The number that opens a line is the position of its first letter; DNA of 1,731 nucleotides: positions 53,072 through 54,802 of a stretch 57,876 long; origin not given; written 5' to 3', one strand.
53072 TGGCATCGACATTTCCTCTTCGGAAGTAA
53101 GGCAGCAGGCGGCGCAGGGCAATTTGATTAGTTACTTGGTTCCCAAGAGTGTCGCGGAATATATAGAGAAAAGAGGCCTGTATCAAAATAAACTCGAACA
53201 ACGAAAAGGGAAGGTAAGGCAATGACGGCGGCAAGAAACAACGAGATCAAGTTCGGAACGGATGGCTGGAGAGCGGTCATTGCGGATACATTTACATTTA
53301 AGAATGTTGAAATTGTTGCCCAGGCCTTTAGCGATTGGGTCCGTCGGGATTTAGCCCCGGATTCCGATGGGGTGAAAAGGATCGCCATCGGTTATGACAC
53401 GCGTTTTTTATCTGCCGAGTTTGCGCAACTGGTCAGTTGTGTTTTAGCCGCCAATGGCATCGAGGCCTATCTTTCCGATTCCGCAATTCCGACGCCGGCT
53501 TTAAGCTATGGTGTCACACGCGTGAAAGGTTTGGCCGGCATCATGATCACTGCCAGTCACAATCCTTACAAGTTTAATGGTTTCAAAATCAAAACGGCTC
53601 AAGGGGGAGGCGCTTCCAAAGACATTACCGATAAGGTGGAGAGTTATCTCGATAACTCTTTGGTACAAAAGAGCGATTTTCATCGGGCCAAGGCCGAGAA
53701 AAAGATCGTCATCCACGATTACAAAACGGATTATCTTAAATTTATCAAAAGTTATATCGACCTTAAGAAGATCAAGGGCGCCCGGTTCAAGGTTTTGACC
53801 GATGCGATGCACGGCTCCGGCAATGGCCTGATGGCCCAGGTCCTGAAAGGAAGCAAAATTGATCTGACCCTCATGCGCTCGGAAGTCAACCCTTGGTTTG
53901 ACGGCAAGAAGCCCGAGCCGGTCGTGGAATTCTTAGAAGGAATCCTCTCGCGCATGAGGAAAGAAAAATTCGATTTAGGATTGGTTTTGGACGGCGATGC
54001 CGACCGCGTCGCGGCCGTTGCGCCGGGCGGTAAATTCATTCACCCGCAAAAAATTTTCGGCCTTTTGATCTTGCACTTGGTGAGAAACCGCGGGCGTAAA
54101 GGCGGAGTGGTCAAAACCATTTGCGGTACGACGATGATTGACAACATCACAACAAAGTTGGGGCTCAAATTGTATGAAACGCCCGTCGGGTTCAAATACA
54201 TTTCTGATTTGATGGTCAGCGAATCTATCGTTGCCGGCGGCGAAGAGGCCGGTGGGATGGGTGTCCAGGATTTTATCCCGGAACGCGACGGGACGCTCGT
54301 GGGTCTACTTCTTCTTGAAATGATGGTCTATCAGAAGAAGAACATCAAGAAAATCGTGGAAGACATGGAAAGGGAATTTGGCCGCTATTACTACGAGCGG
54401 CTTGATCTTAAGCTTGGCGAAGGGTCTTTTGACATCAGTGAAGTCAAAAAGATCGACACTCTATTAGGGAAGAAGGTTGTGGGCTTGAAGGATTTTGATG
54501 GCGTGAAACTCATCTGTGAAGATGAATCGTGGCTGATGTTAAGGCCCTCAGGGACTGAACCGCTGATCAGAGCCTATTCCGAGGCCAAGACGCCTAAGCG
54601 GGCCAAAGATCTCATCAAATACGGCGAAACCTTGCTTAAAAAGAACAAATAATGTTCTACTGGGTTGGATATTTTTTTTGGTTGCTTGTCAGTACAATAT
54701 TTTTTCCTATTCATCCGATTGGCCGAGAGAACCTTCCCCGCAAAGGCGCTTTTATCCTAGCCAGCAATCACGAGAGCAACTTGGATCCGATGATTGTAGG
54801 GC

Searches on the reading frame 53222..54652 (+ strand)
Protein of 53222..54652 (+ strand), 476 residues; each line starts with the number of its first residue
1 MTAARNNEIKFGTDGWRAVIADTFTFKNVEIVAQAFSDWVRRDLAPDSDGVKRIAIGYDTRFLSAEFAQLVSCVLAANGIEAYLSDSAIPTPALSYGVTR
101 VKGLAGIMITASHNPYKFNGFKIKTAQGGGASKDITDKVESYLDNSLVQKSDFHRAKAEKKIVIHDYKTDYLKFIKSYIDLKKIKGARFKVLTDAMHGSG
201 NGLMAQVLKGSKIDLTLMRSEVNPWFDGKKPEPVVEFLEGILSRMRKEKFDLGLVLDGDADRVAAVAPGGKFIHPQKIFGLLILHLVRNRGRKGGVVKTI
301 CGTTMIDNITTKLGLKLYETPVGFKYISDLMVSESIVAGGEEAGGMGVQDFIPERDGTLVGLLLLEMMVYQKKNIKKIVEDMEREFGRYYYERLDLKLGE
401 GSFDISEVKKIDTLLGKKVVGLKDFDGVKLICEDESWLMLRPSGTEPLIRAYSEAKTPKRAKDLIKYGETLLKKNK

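Call 54: search_protein_families(library=pfam, proteins=[window:53222-54652:+], max_evalue=0.001)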
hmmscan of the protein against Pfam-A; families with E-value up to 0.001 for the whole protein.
window:53222-54652:+ (476 aa): 4 families
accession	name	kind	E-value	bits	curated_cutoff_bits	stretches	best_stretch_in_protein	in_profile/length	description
PF02878.22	PGM_PMM_I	-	2.3e-36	124.9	22.5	1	9-145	2-133/138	Phosphoglucomutase/phosphomannomutase, alpha/beta/alpha domain I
PF02880.22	PGM_PMM_III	-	1.1e-23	84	20.7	1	275-383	2-113/115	Phosphoglucomutase/phosphomannomutase, alpha/beta/alpha domain III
PF02879.22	PGM_PMM_II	-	1.5e-19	70.9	29.3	1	170-268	2-101/103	Phosphoglucomutase/phosphomannomutase, alpha/beta/alpha domain II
PF00408.26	PGM_PMM_IV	-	1.7e-07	31.6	23.1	1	425-464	22-61/68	Phosphoglucomutase/phosphomannomutase, C-terminal domain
